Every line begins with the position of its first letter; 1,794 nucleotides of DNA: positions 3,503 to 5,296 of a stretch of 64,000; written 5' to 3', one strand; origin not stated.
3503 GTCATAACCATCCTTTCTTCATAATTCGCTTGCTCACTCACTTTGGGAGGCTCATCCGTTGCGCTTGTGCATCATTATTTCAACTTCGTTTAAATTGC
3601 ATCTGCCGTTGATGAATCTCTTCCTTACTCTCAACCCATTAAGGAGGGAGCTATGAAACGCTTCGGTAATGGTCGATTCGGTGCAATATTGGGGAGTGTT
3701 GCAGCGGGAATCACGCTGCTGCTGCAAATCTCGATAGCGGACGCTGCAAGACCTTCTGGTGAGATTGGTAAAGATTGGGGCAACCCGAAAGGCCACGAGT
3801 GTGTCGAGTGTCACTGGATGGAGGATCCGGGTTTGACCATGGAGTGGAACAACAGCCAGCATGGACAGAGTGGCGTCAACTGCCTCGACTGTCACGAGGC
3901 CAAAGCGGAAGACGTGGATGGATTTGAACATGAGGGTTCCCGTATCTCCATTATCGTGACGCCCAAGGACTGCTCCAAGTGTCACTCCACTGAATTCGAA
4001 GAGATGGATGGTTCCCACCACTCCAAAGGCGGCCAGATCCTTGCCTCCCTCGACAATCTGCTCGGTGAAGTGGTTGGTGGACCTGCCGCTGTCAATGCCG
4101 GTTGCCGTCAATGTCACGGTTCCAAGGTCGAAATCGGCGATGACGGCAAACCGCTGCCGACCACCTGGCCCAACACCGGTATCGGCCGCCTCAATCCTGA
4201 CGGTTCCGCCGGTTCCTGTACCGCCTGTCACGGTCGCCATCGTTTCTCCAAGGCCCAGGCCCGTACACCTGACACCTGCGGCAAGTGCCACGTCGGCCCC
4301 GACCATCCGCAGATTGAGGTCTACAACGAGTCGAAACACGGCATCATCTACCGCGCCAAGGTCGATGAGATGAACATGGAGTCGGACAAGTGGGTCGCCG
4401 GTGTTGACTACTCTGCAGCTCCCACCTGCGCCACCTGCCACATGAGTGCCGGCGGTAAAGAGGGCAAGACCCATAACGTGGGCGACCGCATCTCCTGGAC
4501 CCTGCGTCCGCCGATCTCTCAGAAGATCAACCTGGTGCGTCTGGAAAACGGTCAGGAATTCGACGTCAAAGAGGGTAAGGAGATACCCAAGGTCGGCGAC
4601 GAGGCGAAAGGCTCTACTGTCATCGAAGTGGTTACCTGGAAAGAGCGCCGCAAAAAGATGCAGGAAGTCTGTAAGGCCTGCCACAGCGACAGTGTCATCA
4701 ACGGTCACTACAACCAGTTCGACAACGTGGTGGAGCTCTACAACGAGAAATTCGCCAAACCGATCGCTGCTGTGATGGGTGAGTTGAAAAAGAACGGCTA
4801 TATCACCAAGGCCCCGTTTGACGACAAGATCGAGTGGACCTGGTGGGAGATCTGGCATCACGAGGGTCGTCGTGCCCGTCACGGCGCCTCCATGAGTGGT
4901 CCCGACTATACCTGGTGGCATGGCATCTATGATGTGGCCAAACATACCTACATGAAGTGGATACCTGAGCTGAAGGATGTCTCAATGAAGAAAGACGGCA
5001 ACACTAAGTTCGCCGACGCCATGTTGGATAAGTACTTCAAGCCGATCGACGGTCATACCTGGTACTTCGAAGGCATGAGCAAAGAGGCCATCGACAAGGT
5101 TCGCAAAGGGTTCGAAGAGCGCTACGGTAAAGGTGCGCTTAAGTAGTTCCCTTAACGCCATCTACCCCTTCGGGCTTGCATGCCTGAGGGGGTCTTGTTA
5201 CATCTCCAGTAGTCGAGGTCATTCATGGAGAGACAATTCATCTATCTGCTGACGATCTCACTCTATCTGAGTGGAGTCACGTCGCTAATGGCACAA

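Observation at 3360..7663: FNR-boxed operon joining an HAO-family octaheme cytochrome to sulfide dehydrogenase FccAB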

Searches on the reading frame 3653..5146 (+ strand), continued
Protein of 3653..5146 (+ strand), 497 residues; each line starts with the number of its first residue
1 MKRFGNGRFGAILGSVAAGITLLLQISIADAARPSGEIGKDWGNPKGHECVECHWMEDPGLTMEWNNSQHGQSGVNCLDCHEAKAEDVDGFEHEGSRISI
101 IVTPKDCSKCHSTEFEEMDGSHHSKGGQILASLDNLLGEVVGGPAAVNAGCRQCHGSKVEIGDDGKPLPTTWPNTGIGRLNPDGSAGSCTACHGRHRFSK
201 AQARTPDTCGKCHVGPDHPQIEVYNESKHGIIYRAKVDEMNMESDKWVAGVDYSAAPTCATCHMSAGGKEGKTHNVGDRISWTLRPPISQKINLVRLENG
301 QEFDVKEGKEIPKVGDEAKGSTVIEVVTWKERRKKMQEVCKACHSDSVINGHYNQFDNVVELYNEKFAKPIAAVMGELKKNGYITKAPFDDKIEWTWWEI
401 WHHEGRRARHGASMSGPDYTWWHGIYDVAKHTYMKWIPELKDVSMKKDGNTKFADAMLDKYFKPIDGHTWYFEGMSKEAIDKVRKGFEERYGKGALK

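Call 33: search_solved_structures(query=A1, max_evalue=0.01, show_alignments=5)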
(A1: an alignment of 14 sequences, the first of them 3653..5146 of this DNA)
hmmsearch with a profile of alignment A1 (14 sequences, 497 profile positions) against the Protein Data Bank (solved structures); distinct sequences matched with E-value up to 0.01: 12.
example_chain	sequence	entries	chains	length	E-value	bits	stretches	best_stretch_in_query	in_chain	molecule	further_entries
4qo5_A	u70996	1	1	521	1.3e-57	198.9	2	74-280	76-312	Hypothetical multiheme protein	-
6t5e_A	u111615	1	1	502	3.4e-21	78.7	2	188-270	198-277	Hydroxylamine oxidoreductase-like protein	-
4n4j_A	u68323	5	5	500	7.7e-20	74.3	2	187-270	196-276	hydroxylamine oxidoreductase | Similar to hydroxylamine oxidoreductase hao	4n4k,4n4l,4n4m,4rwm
1fgj_A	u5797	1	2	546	8.7e-19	70.8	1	184-286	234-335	HYDROXYLAMINE OXIDOREDUCTASE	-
6m0p_A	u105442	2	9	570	1.6e-18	69.9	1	185-286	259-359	Aerobic hydroxylamine oxidoreductase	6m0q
4fas_A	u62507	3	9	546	1.6e-18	69.9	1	185-286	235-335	Hydroxylamine oxidoreductase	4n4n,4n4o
6hif_G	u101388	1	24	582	1.5e-17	66.7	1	188-270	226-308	Hydrazine dehydrogenase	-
6h5l_A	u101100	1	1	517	1.1e-16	63.8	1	187-267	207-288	Similar to hydroxylamine oxidoreductase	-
4wjy_A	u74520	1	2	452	0.0014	20.7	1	60-114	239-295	Cytochrome c-552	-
1qdb_A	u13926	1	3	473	0.0014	20.6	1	57-126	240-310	CYTOCHROME C NITRITE REDUCTASE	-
2rf7_A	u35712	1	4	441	0.0021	20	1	61-114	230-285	Cytochrome c-552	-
1gu6_A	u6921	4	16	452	0.0023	19.9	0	61-114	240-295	CYTOCHROME C552 | Cytochrome c-552 | Cytochrome c nitrite reductase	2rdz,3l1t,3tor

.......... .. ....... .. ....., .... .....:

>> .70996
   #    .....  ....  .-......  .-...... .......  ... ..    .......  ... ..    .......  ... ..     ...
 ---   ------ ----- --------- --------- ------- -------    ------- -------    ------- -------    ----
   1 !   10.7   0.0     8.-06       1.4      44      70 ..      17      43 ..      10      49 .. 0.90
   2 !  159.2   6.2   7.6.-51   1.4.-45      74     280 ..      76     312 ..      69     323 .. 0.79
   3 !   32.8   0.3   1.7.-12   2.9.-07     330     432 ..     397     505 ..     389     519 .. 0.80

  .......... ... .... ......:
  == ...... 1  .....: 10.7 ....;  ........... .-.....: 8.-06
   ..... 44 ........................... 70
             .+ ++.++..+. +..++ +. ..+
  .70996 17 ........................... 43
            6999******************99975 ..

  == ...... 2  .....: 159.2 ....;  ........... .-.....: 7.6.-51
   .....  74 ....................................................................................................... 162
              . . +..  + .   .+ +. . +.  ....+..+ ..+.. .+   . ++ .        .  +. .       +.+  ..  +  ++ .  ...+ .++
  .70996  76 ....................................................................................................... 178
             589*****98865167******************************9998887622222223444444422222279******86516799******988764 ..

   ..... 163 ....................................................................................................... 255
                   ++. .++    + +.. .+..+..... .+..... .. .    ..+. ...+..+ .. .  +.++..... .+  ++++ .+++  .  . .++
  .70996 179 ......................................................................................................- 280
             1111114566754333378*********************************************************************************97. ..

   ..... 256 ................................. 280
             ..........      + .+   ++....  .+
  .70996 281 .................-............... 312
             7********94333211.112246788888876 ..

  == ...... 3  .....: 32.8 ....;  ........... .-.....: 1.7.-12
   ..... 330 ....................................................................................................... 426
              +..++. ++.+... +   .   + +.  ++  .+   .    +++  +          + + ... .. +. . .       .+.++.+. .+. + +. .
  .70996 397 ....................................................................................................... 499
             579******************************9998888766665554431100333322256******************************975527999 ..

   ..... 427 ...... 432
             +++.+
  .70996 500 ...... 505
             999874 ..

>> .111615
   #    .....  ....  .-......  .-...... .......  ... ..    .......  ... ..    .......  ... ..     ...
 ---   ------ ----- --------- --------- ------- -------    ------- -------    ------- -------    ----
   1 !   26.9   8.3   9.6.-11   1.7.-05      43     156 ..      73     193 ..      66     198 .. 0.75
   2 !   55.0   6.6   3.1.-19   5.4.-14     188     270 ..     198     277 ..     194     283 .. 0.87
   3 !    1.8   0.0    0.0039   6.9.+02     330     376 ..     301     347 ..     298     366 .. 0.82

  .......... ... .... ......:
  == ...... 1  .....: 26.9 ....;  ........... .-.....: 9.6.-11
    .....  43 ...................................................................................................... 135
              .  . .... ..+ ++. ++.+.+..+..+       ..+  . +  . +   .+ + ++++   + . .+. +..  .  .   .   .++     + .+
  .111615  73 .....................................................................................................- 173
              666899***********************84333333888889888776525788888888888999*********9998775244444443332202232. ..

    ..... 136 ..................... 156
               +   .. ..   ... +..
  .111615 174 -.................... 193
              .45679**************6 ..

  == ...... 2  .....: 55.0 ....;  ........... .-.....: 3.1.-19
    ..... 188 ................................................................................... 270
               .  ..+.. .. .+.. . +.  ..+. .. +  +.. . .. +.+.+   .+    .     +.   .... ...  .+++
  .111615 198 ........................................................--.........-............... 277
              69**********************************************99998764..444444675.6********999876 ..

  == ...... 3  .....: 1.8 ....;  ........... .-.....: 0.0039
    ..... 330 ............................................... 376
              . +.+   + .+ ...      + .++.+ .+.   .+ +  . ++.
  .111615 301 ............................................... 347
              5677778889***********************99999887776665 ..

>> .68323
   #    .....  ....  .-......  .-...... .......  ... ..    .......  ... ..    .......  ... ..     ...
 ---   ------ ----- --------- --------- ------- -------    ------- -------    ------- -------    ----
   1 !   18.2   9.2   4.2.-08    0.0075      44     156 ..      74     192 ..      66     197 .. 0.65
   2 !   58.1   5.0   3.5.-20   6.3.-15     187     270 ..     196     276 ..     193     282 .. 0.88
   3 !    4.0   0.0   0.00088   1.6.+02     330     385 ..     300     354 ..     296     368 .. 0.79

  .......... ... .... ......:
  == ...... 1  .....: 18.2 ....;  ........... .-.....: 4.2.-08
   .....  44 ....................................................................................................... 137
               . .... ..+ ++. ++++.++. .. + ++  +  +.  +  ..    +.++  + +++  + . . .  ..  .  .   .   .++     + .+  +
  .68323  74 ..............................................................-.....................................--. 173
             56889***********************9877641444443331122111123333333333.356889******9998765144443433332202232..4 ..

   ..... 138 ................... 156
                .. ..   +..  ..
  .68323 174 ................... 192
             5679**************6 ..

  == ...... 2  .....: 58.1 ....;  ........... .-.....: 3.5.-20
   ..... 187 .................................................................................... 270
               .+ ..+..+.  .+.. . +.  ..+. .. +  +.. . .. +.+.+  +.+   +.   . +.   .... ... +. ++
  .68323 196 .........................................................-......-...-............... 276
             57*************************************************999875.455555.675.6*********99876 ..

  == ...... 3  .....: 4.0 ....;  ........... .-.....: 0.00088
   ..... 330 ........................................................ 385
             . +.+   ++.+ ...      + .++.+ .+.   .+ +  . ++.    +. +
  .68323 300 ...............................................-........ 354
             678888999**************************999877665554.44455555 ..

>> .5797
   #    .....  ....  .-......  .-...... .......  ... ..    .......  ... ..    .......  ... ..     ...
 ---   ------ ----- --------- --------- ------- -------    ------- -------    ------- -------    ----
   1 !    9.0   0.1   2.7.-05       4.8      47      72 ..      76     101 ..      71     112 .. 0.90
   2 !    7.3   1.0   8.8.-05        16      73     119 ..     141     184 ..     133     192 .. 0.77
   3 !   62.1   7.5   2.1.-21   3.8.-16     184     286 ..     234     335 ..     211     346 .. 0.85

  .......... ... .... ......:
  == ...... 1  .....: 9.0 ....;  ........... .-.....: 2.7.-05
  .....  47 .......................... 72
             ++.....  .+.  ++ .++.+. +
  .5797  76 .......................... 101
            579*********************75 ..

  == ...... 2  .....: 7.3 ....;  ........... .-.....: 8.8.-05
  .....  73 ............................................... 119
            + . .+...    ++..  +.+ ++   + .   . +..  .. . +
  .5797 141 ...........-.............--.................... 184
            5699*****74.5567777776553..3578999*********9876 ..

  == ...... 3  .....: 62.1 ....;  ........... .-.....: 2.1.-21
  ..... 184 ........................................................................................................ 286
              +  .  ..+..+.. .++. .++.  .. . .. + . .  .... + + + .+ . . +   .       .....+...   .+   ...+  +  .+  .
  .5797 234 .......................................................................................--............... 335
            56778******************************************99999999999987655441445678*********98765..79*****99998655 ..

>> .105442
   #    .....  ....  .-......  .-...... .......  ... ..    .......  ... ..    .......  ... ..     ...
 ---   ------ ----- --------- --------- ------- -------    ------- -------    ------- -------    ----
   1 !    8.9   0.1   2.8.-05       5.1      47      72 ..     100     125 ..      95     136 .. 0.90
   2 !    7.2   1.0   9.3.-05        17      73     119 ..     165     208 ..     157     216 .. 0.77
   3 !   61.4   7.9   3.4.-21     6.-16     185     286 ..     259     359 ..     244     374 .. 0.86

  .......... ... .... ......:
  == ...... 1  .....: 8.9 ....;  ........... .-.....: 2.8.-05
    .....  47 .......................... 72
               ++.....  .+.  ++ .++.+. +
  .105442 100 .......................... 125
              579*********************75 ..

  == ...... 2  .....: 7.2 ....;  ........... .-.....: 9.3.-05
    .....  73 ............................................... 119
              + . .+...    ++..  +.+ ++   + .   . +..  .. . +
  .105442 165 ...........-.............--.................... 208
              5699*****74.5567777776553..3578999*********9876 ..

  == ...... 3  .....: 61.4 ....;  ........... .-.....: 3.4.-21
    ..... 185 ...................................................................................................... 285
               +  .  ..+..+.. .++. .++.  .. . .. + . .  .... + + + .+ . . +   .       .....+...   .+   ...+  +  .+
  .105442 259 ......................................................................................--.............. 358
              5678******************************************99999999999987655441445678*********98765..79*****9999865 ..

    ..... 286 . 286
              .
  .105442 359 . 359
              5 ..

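Call 41: predict_structure(alignment_id=A1)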
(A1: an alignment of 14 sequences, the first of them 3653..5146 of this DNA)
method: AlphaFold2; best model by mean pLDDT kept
length: 497 residues; sequences in the alignment: 14
mean_pLDDT: 54.3   pTM: 0.46
mean pLDDT of the five models: 54.3, 52.7, 51.7, 45.0, 43.8
residues with pLDDT >= 90: 67; 70-90: 103; 50-70: 66; < 50: 261
segments of 3 or more residues with pLDDT < 50: 1-7, 25-82, 86-94, 96-162, 164-278
pLDDT, mean of each block of 10 residues (from residue 1): 39 58 42 31 39 35 33 31 46 45 29 25 24 26 33 36 45 33 34 31 28 28 26 24 29 30 34 40 77 86 85 91 90 71 58 75 92 95 83 85 69 54 73 93 95 96 87 80 70 60
secondary structure, 60 per line:
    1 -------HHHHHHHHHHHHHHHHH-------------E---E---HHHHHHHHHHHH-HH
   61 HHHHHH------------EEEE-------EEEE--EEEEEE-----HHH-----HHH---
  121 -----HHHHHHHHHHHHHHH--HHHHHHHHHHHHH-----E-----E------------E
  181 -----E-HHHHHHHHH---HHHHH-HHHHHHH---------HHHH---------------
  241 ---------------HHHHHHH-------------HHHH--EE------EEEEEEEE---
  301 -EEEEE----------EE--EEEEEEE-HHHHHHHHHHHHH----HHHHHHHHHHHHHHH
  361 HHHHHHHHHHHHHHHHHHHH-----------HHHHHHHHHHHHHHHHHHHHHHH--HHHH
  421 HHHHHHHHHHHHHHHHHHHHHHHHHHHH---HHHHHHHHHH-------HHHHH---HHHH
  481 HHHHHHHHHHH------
elements in order: H8-24 H46-57 H59-66 E79-82 E90-93 E96-101 H126-140 H143-155 H188-196 H200-204 H206-212 H222-225 H256-262 H276-279 E290-297 E302-306 E321-327 H329-341 H346-380 H392-414 H417-448 H452-461 H469-473 H477-491

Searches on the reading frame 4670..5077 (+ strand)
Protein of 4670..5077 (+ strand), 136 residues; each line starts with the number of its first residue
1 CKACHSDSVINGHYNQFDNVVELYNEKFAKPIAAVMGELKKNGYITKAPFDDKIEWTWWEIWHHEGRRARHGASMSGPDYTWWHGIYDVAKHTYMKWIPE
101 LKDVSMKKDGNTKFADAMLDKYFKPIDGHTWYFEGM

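Call 67: search_solved_structures(query=A4, max_evalue=10, show_alignments=5)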
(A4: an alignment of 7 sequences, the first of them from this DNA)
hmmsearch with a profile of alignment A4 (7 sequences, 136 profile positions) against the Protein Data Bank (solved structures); distinct sequences matched with E-value up to 10: 13.
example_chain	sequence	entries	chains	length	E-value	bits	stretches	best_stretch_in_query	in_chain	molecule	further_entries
4qo5_A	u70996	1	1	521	0.00028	24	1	1-93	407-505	Hypothetical multiheme protein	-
5n5u_A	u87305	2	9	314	0.12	15.6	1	9-118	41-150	Tyrosine--tRNA ligase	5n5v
3d6u_A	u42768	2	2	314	0.19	14.9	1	9-118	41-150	Tyrosyl-tRNA synthetase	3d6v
7c5c_A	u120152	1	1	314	0.31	14.2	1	9-118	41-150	Tyrosine--tRNA ligase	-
3n2y_A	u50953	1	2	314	0.46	13.6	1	9-118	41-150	Tyrosyl-tRNA synthetase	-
3qe4_A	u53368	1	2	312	0.54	13.4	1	9-118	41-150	Tyrosyl-tRNA synthetase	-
4pbr_A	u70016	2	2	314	0.6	13.2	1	9-118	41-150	Tyrosine--tRNA ligase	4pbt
4hpw_A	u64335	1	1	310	0.6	13.2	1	9-118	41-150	Tyrosine--tRNA ligase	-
4hk4_A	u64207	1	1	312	0.61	13.2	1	9-118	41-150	Tyrosine--tRNA ligase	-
5u36_A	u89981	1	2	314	0.92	12.6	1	9-118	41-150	Tyrosine--tRNA ligase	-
9eho_Y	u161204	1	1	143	0.98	12.6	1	8-38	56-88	Large ribosomal subunit protein uL24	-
6l25_A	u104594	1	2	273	1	12.5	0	72-135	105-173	Deoxyribonuclease YcfH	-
7ynw_A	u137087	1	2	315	1.7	11.8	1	9-118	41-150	Tyrosine--tRNA ligase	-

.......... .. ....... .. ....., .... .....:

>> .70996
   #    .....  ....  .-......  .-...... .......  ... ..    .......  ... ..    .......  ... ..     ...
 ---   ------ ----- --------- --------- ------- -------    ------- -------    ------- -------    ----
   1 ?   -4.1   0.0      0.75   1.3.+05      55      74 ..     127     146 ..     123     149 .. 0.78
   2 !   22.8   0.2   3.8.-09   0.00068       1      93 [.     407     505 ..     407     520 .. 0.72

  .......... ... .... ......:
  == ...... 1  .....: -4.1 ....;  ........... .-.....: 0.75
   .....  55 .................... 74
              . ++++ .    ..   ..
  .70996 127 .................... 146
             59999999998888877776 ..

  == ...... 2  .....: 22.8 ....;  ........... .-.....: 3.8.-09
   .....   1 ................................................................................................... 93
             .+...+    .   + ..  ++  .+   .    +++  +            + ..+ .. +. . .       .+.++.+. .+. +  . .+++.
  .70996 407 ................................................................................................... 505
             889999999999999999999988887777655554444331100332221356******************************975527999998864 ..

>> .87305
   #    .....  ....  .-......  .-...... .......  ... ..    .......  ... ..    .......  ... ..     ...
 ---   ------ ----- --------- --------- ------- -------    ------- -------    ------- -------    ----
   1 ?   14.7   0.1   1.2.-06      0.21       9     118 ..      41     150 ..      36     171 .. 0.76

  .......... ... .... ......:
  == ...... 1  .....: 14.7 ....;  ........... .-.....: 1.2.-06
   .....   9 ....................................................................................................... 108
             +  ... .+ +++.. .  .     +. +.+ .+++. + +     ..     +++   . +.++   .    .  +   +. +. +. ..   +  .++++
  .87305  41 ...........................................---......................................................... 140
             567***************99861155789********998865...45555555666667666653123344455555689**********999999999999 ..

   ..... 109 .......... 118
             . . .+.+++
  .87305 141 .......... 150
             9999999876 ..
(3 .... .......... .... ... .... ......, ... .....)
